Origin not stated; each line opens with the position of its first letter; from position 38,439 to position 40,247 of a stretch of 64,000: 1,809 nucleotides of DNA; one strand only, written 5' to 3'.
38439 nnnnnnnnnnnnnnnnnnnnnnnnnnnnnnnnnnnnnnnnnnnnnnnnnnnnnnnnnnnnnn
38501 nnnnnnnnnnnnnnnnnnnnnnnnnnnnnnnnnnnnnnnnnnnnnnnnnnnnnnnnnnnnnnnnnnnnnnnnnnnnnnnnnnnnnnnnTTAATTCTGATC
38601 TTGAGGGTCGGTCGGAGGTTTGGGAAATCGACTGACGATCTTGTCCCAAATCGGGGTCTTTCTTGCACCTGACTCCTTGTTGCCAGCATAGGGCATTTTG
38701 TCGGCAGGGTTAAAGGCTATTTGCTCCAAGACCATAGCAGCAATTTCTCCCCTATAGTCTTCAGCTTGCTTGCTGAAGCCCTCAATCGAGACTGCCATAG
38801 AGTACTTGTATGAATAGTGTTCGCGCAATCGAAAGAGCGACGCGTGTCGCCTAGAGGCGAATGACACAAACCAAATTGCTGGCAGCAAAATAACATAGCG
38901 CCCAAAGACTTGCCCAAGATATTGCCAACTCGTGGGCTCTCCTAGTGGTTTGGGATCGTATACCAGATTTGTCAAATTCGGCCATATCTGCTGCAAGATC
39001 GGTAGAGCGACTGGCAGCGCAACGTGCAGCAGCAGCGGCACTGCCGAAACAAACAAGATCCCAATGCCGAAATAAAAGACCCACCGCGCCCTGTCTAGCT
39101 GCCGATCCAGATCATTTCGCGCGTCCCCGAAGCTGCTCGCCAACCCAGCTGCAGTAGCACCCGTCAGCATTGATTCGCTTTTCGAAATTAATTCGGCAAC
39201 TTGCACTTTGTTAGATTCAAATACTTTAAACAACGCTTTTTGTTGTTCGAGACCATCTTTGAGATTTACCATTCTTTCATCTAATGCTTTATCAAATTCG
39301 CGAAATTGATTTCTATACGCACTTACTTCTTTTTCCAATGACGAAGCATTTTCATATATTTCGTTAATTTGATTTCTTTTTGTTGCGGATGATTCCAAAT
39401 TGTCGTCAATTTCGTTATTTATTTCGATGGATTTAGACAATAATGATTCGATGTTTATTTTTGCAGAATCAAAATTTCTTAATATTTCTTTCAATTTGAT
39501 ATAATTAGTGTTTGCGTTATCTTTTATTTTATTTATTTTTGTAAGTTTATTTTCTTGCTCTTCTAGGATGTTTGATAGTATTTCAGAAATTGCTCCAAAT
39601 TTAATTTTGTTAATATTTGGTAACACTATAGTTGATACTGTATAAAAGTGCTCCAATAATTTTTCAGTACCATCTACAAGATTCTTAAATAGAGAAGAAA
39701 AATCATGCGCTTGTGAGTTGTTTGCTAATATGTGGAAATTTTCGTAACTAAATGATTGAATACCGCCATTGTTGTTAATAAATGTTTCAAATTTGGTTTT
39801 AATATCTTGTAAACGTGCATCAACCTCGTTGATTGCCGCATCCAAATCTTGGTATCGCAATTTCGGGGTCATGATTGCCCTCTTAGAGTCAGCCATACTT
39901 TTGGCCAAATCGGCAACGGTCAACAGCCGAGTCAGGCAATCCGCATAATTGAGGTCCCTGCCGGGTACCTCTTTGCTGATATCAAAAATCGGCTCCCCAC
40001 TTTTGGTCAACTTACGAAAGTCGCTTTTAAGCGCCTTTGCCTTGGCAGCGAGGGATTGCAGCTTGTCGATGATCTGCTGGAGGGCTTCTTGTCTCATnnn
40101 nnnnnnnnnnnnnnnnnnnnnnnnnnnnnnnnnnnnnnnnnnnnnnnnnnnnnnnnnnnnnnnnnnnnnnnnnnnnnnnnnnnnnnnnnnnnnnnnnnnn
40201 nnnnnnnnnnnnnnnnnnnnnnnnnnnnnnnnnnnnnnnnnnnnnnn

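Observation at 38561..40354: Single-gene low-GC island encoding a coiled-coil + C-terminal 2-TM protein, inserted between queG and an aminotransferase operon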

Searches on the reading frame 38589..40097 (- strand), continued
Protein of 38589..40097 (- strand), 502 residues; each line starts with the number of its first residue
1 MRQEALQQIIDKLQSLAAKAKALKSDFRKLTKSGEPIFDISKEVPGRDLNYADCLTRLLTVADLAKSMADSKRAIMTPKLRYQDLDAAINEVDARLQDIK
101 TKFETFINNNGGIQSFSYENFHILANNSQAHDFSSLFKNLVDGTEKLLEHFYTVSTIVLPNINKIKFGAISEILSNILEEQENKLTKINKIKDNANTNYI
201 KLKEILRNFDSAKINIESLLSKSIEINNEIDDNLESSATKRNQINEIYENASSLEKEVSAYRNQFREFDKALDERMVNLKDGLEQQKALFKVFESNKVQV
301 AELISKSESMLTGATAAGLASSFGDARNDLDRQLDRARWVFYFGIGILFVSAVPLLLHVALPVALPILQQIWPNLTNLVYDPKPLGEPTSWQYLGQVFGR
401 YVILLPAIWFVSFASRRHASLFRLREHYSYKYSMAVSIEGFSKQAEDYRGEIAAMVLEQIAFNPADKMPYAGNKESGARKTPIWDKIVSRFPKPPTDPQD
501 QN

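Call 83: find_encoding_contigs(protein=P0075, flank=8000, max_places=1)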
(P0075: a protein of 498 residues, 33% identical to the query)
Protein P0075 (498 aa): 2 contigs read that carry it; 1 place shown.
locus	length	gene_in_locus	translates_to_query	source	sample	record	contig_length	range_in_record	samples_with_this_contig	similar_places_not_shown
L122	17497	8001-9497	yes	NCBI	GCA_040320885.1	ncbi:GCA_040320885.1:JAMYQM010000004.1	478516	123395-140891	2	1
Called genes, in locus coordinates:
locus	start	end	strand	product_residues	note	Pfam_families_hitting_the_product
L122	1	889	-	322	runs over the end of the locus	PF01501:Glyco_transf_8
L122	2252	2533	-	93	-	-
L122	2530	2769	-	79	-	-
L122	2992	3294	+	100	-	-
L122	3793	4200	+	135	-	-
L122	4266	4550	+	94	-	-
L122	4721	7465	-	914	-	PF06791:TMP_2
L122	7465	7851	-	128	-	-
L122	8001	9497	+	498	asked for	-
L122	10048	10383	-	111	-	PF05119:Terminase_4 (weak)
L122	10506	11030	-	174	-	PF04586:Peptidase_S78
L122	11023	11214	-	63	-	-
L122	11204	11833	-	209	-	-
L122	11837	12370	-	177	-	-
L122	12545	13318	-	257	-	-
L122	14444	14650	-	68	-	-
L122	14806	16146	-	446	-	PF13481:AAA_25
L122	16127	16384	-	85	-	-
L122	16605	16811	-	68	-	PF12728:HTH_17 (weak)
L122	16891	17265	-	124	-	-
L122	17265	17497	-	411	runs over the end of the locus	PF13356:Arm-DNA-bind_3, PF00589:Phage_integrase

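Call 84: find_encoding_contigs(protein=P0095, flank=8000, max_places=1)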
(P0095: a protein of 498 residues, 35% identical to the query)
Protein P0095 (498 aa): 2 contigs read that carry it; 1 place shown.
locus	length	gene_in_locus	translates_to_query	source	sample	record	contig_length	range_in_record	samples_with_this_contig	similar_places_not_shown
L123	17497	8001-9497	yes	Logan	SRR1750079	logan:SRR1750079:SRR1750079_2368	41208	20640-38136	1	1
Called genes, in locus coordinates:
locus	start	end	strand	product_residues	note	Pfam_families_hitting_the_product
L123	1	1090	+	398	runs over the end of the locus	PF04233:Phage_Mu_F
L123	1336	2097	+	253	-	-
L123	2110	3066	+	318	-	PF20036:Gp13-like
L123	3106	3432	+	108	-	-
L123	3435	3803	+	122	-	-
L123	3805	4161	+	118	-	-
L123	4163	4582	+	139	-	-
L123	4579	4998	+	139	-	-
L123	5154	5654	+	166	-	PF02498:Bro-N, PF10549:ORF11CD3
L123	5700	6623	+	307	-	PF18906:Phage_tube_2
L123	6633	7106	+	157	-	PF27119:Phage_YdaY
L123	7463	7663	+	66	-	-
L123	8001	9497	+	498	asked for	-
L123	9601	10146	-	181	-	PF08239:SH3_3 (weak)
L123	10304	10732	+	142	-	-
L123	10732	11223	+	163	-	-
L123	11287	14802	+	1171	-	PF20155:TMP_3, PF09718:Tape_meas_lam_C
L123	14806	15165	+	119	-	-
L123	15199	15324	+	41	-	-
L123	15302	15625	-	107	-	-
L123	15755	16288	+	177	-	PF08875:DUF1833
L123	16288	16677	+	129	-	PF00877:NLPC_P60 (weak)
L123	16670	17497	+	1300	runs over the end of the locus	?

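Call 85: find_encoding_contigs(protein=P0006, flank=8000, max_places=1)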
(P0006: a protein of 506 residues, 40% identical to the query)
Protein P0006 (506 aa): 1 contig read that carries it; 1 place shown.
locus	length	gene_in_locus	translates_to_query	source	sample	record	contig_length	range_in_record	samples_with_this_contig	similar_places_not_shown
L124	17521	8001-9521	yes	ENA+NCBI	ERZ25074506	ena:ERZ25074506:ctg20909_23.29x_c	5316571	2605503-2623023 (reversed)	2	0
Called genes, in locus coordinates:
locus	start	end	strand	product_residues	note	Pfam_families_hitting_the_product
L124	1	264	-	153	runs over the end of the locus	-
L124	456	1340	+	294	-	PF00126:HTH_1, PF03466:LysR_substrate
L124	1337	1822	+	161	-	PF02639:DUF188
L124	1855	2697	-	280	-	PF01557:FAA_hydrolase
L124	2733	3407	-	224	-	-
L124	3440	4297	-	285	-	PF00005:ABC_tran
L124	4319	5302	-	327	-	PF13379:NMT1_2 (weak), PF09084:NMT1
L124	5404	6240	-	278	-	PF00528:BPD_transp_1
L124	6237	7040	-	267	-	PF09339:HTH_IclR, PF01614:IclR_C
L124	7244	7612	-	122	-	PF12973:Cupin_7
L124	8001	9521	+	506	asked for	PF09728:Taxilin (weak)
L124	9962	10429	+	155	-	PF06718:DUF1203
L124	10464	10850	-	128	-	PF08007:JmjC_2 (weak), PF06052:3-HAO (weak), PF07883:Cupin_2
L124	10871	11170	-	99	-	-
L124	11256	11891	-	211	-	PF02798:GST_N (weak), PF13417:GST_N_3, PF13409:GST_N_2, PF00043:GST_C (weak), PF14497:GST_C_3, PF13410:GST_C_2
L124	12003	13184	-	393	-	PF01297:ZnuA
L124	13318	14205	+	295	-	PF00005:ABC_tran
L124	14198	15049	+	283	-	PF00950:ABC-3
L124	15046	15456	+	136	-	PF01475:FUR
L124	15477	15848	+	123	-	PF00903:Glyoxalase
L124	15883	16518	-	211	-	PF01794:Ferric_reduct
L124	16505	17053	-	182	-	-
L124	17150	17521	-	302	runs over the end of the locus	PF06800:Sugar_transport (faint), PF00892:EamA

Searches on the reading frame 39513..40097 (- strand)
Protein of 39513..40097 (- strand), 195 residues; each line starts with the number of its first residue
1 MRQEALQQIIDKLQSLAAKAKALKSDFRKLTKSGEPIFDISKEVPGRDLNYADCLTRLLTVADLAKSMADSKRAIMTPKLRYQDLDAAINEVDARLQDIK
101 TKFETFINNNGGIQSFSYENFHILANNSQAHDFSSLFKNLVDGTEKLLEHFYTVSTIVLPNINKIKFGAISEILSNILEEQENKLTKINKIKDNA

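Call 75: predict_structure(alignment_id=A4)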
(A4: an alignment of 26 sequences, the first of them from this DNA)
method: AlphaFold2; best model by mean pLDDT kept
length: 195 residues; sequences in the alignment: 26
mean_pLDDT: 87.2   pTM: 0.78
mean pLDDT of the five models: 87.2, 85.7, 85.6, 85.4, 84.9
residues with pLDDT >= 90: 122; 70-90: 50; 50-70: 23; < 50: 0
segments of 3 or more residues with pLDDT < 50: none
pLDDT, mean of each block of 10 residues (from residue 1): 94 97 87 79 92 93 91 92 98 97 92 87 91 95 97 91 55 65 72 69
secondary structure, 60 per line:
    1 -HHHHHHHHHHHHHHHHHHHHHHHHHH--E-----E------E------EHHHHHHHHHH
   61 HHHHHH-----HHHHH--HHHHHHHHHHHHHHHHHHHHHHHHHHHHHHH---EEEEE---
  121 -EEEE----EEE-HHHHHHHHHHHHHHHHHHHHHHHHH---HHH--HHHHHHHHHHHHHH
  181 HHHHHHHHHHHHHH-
elements in order: H2-27 H51-66 H72-76 H79-109 E113-117 E122-125 E130-132 H134-158 H167-194

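Call 90: find_homologous_proteins(query=A4, max_evalue=0.001)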
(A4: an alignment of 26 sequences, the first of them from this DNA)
Query A4 (26 sequences) (195 aa, profile of the alignment): 3 proteins with E <= 0.001 among 3646 candidates.
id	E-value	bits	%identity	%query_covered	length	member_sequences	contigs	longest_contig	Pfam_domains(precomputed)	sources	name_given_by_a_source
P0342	5.6e-69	249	37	90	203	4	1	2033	-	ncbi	ncbi:MAG: hypothetical protein ABJ360_25935, partial [Roseobacter sp.]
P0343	2.7e-52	195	61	95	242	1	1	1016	-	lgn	-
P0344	3.0e-34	136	43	36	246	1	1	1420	PF09728.15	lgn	-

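Call 109: list_cluster_members(proteins=[P0343, P0001])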
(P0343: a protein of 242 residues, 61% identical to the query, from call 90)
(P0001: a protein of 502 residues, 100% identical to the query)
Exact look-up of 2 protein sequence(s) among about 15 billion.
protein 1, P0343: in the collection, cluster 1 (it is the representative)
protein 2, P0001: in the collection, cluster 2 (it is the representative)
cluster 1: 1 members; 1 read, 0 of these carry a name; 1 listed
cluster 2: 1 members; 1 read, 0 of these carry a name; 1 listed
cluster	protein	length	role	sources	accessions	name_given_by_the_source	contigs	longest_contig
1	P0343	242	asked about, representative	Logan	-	-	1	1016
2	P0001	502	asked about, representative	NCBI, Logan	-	-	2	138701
